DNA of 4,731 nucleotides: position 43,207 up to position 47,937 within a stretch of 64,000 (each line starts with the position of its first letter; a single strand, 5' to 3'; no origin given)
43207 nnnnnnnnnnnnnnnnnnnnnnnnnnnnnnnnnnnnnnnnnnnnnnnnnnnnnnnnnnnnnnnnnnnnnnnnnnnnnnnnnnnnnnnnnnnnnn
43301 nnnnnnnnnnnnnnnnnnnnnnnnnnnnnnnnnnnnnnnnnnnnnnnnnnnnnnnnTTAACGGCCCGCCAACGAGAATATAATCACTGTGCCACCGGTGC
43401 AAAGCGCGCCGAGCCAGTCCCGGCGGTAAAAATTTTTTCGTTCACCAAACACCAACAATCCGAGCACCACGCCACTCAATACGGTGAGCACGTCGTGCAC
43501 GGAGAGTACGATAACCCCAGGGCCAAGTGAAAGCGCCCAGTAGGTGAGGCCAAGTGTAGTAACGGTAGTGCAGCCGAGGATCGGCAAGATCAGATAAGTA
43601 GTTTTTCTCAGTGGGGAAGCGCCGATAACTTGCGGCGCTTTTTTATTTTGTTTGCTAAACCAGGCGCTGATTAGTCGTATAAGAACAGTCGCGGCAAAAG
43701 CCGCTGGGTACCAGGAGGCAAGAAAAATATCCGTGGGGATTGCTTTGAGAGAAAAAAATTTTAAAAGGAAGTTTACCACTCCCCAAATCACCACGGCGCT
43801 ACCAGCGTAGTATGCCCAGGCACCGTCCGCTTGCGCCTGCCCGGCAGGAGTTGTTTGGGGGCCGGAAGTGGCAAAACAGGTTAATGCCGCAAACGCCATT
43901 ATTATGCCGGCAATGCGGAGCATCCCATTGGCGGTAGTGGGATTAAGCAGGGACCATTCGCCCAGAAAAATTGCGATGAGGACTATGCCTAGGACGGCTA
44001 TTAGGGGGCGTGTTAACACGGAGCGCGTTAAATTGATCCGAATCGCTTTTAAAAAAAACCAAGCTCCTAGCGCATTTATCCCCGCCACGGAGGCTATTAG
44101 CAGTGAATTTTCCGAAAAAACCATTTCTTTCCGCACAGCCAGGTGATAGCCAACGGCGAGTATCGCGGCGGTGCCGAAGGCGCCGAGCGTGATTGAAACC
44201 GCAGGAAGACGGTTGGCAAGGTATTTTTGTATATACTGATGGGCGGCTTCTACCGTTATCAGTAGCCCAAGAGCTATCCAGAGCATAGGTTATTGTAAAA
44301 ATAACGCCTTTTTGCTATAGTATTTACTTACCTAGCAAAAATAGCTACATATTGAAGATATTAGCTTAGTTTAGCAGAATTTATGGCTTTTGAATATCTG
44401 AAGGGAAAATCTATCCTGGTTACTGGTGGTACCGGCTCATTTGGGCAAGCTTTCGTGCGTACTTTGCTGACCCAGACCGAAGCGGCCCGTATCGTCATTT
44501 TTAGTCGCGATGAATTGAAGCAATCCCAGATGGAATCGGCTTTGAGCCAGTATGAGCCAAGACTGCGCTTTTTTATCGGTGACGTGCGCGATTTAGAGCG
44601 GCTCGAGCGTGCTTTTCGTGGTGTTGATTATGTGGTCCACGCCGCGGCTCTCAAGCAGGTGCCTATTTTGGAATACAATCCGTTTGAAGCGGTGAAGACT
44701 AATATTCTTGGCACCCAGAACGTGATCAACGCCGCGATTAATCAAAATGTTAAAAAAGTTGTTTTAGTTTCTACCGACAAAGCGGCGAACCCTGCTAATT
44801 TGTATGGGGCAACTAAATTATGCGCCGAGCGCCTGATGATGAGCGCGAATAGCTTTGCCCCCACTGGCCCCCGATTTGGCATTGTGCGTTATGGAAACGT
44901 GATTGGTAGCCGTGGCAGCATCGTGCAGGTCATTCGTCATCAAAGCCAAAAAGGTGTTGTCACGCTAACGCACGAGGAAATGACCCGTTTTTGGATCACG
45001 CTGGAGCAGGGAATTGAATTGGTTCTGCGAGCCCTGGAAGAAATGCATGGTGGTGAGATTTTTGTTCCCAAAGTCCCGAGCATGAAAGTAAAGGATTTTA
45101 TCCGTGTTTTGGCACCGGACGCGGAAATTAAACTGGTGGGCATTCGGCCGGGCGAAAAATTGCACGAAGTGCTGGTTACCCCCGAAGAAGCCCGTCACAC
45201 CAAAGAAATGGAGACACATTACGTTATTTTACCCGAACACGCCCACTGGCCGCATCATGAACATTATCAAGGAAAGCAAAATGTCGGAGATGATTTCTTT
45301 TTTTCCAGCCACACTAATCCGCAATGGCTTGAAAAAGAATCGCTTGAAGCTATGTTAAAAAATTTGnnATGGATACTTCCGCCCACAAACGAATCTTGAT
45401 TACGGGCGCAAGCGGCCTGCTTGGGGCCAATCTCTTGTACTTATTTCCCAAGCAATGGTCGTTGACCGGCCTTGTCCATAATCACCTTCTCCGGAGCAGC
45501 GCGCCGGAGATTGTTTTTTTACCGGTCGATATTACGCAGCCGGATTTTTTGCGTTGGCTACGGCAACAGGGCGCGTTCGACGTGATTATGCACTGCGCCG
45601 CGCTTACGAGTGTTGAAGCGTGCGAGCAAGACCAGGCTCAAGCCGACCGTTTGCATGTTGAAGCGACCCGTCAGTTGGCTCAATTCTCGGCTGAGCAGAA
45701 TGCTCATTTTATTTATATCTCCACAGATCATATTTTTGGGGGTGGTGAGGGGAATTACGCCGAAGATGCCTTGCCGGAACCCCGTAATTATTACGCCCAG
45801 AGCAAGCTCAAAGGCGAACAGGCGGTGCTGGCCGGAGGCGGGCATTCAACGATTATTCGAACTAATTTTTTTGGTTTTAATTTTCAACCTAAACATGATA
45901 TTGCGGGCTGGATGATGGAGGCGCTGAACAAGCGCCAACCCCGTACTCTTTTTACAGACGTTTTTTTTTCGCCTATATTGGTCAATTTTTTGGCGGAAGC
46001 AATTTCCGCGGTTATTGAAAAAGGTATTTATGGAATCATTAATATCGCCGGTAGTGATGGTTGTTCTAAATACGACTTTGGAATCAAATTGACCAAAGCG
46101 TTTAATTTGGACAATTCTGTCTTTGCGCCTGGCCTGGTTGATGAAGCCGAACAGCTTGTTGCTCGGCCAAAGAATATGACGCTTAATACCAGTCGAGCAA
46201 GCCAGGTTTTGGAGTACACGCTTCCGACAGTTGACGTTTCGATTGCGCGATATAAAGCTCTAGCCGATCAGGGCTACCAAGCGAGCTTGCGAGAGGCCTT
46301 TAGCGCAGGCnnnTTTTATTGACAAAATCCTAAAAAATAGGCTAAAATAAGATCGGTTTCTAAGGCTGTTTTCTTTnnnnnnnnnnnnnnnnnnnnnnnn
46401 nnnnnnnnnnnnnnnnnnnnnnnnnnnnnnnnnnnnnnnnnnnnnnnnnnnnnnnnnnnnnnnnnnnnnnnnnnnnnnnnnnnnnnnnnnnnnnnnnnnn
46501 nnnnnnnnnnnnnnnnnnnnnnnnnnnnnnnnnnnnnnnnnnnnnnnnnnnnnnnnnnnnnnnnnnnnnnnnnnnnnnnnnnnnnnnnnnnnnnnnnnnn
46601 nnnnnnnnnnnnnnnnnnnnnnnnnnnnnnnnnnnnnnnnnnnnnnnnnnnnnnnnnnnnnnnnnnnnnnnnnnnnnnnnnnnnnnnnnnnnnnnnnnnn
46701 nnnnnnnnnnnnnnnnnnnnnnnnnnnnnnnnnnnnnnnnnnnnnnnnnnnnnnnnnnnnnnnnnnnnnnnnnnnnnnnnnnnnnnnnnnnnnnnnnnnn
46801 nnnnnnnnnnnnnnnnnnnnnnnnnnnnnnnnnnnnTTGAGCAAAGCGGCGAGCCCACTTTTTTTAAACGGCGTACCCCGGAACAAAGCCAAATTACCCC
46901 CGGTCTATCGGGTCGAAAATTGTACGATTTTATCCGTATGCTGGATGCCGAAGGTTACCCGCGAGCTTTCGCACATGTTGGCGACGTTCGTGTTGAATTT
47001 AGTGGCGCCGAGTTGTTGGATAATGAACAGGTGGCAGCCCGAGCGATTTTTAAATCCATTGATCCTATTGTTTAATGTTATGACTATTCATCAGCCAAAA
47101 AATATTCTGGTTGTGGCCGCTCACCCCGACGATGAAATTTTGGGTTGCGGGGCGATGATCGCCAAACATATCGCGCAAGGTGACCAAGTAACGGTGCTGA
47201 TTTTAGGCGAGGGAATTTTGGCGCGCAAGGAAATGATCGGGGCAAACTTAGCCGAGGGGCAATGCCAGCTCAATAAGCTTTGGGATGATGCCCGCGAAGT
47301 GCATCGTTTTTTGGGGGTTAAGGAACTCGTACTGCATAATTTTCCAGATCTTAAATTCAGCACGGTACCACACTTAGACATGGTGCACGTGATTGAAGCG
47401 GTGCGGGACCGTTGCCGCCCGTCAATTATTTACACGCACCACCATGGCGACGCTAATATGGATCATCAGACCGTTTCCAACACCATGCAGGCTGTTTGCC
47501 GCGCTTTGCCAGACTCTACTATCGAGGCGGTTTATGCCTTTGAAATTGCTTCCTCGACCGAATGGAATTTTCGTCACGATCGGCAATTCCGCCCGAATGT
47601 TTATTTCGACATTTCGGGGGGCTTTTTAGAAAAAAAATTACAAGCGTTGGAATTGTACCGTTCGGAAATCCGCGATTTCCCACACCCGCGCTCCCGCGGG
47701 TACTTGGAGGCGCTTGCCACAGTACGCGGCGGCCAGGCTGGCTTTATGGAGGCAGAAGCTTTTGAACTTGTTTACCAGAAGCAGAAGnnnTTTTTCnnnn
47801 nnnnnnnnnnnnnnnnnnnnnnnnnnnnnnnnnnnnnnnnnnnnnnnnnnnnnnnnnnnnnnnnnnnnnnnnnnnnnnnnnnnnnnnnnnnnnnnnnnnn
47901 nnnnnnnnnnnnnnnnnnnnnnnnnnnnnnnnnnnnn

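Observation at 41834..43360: KpsS/KpsC-like HP-motif protein next to the CMP-nonulosonate genes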

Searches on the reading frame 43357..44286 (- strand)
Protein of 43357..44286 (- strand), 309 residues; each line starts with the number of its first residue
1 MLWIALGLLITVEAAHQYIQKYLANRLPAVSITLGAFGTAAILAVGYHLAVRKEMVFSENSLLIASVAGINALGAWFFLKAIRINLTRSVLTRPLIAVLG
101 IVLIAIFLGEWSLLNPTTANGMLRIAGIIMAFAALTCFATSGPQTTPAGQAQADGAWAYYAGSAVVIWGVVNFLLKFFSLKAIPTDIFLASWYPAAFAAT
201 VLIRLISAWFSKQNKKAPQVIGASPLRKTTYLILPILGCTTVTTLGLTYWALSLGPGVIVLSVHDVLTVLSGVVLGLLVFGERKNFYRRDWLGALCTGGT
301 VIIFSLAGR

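Call 8: search_protein_families(library=pfam, proteins=[window:43357-44286:-], max_evalue=0.001)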
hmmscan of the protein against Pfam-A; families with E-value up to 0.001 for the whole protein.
window:43357-44286:- (309 aa): 0 families

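Call 37: search_protein_families(library=pfam, proteins=[window:43357-44286:-], max_evalue=0.1)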
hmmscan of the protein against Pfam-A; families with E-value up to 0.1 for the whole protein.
window:43357-44286:- (309 aa): 0 families

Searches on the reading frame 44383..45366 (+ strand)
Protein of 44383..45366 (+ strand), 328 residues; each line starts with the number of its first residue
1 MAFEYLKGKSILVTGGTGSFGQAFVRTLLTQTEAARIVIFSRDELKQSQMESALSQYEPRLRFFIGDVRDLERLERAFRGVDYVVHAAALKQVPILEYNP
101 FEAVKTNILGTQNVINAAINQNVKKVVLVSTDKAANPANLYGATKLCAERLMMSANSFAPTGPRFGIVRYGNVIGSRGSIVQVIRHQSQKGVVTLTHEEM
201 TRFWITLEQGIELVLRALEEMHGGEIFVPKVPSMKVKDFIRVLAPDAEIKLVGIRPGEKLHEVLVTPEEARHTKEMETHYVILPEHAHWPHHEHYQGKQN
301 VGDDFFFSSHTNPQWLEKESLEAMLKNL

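Call 8: search_protein_families(library=pfam, proteins=[window:44383-45366:+], max_evalue=0.001)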
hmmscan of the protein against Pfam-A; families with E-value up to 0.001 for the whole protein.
window:44383-45366:+ (328 aa): 12 families
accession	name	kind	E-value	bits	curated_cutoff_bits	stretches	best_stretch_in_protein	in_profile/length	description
PF02719.21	Polysacc_synt_2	-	7e-99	331.1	20.2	1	11-282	1-291/293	Polysaccharide biosynthesis protein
PF01370.27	Epimerase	-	4.7e-25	88.8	20.9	1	11-226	1-236/240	NAD dependent epimerase/dehydratase family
PF01073.25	3Beta_HSD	-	4.3e-19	69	22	1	12-137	1-122/280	3-beta hydroxysteroid dehydrogenase/isomerase family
PF16363.11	GDP_Man_Dehyd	-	1.8e-16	61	27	1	12-133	1-131/332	GDP-mannose 4,6 dehydratase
PF13460.12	NAD_binding_10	-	5.7e-13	49.6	27.2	1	15-136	1-103/184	NAD(P)H-binding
PF07993.18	NAD_binding_4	-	6.3e-13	48.9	20.1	1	13-136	1-141/258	Male sterility protein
PF04321.23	RmlD_sub_bind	-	9.1e-12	45.1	27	1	10-182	2-161/287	RmlD substrate binding domain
PF08659.16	KR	-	5.1e-09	36.7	22.6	1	11-130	3-135/180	KR domain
PF00106.31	adh_short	-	1.6e-08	34.7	26.6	1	9-155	1-163/195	short chain dehydrogenase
PF05368.20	NmrA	-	1.2e-07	32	27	1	9-128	3-104/298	NmrA-like family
PF03435.24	Sacchrp_dh_NADP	-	2.8e-05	24.9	25.1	1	11-88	1-76/129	Saccharopine dehydrogenase NADP binding domain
PF22614.2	Slo-like_RCK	-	0.00029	20.9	24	0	21-77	17-74/119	Calcium-activated potassium channel slowpoke-like RCK domain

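Call 31: search_protein_families(library=ncbifam, proteins=[window:44383-45366:+], max_evalue=0.00001)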
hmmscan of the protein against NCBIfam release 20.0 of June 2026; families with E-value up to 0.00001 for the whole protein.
window:44383-45366:+ (328 aa): 30 families (the best 25 are shown)
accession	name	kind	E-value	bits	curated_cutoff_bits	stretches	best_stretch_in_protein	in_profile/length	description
TIGR03589.1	PseB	equivalog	7.2e-136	452.3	407.75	1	6-324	2-323/324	UDP-N-acetylglucosamine 4,6-dehydratase (inverting)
TIGR04130.1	FnlA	equivalog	1.8e-70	237.5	730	1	6-321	2-321/337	UDP-N-acetylglucosamine 4,6-dehydratase/5-epimerase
TIGR04180.1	EDH_00030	hypoth_equivalog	2.3e-19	69.6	475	1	11-134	1-124/297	NAD-dependent 4,6-dehydratase LegB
TIGR01179.1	galE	equivalog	4.5e-17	61.9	262.3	1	11-177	2-180/332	UDP-glucose 4-epimerase GalE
TIGR03466.1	HpnA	hypoth_equivalog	1e-15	57.5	367.65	1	10-132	2-114/327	hopanoid-associated sugar epimerase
TIGR01181.1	dTDP_gluc_dehyt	equivalog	1.2e-15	57.4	365.1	1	11-133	2-127/321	dTDP-glucose 4,6-dehydratase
TIGR02622.1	CDP_4_6_dhtase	equivalog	6.3e-15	55.2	278.45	1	7-175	3-193/352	CDP-glucose 4,6-dehydratase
TIGR01746.1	Thioester-redct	subfamily_domain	1.8e-13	50.5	213.35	1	11-176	2-198/371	thioester reductase domain-containing protein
NF052578.1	StrlDmthSdmBMthl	equivalog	1.2e-12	48.2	600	1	11-134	3-116/328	sterol demethylase protein SdmB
NF042422.1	oxyalk_red_OleD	equivalog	1.7e-12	47.3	580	1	11-132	3-111/329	2-alkyl-3-oxoalkanoate reductase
NF041293.1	G6PDh_Azf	equivalog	7.2e-12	45.3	400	1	9-135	3-119/252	NAD-dependent glucose-6-phosphate dehydrogenase Azf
TIGR01214.1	rmlD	equivalog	8.3e-11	41.5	224.05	1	11-178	2-155/285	dTDP-4-dehydrorhamnose reductase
NF042423.1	oxyalk_red_Shew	equivalog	3.9e-10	39.3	580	1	9-132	9-119/331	2-alkyl-3-oxoalkanoate reductase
NF005539.0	PRK07201.1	equivalog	3.8e-09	35.8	549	1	11-121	3-115/657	SDR family oxidoreductase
NF007956.0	PRK10675.1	subfamily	6.1e-09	35.5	394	1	11-131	3-124/338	UDP-glucose 4-epimerase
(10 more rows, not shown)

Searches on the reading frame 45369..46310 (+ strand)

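Call 8: search_protein_families(library=pfam, proteins=[window:45369-46310:+], max_evalue=0.001)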
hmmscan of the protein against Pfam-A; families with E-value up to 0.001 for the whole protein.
window:45369-46310:+ (314 aa): 6 families
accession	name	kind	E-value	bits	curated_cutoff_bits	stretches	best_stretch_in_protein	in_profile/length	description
PF04321.23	RmlD_sub_bind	-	4.9e-47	160.8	27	1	8-291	2-277/287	RmlD substrate binding domain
PF01370.27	Epimerase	-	1.8e-20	73.8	20.9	1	9-218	1-227/240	NAD dependent epimerase/dehydratase family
PF16363.11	GDP_Man_Dehyd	-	9.3e-10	38.9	27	1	10-166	1-177/332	GDP-mannose 4,6 dehydratase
PF07993.18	NAD_binding_4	-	5.5e-08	32.7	20.1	1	45-155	60-190/258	Male sterility protein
PF02719.21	Polysacc_synt_2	-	3.6e-06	26.8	20.2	1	49-121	57-130/293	Polysaccharide biosynthesis protein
PF01073.25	3Beta_HSD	-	0.00014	21.4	22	1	11-158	2-162/280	3-beta hydroxysteroid dehydrogenase/isomerase family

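Call 31: search_protein_families(library=ncbifam, proteins=[window:45369-46310:+], max_evalue=0.00001)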
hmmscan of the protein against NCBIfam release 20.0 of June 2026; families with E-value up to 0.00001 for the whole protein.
window:45369-46310:+ (314 aa): 9 families
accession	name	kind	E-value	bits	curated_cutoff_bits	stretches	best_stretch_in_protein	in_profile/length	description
TIGR01214.1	rmlD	equivalog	1.4e-48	165.4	224.05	1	8-293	1-279/285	dTDP-4-dehydrorhamnose reductase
TIGR02197.1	heptose_epim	equivalog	1.8e-14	53.7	274.6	1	9-153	1-149/316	ADP-glyceromanno-heptose 6-epimerase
NF007440.0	PRK09987.1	equivalog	2e-14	53.6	308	1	70-294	55-288/299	dTDP-4-dehydrorhamnose reductase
TIGR01179.1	galE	equivalog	2.8e-07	29.7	262.3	1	8-152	1-155/332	UDP-glucose 4-epimerase GalE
TIGR01181.1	dTDP_gluc_dehyt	equivalog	4.1e-07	29.4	365.1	1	8-155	1-164/321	dTDP-glucose 4,6-dehydratase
NF043036.1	ErythonDh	equivalog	9.4e-07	28.3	325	1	8-149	2-156/321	D-erythronate dehydrogenase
NF005539.0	PRK07201.1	equivalog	1.2e-06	27.5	549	1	46-152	51-160/657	SDR family oxidoreductase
NF042423.1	oxyalk_red_Shew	equivalog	2.8e-06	26.6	580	1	6-157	8-160/331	2-alkyl-3-oxoalkanoate reductase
TIGR01746.1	Thioester-redct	subfamily_domain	8.2e-06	25.3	213.35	0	42-153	54-177/371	thioester reductase domain-containing protein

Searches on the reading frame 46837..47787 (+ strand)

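Call 9: search_protein_families(library=pfam, proteins=[window:46837-47787:+], max_evalue=0.001)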
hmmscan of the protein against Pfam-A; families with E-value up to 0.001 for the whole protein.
window:46837-47787:+ (317 aa): 1 family
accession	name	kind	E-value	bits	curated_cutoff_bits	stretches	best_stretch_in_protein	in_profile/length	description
PF02585.22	PIG-L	-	3.4e-22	79.8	28.2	1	91-219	1-127/129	GlcNAc-PI de-N-acetylase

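Call 31: search_protein_families(library=ncbifam, proteins=[window:46837-47787:+], max_evalue=0.00001)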
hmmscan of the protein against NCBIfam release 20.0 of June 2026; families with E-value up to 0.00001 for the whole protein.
window:46837-47787:+ (317 aa): 3 families
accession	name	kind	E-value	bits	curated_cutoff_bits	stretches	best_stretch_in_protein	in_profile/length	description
TIGR04001.1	thiol_BshB1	equivalog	7.2e-17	61.9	182.5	1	89-280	3-181/226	bacillithiol biosynthesis deacetylase BshB1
TIGR04000.1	thiol_BshB2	equivalog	3e-11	43.4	195.25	1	89-278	2-185/217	bacillithiol biosynthesis deacetylase BshB2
TIGR03445.1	mycothiol_MshB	equivalog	8.5e-06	25.8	224.35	0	91-140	1-48/284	N-acetyl-1-D-myo-inositol-2-amino-2-deoxy-alpha-D-glucopyranoside deacetylase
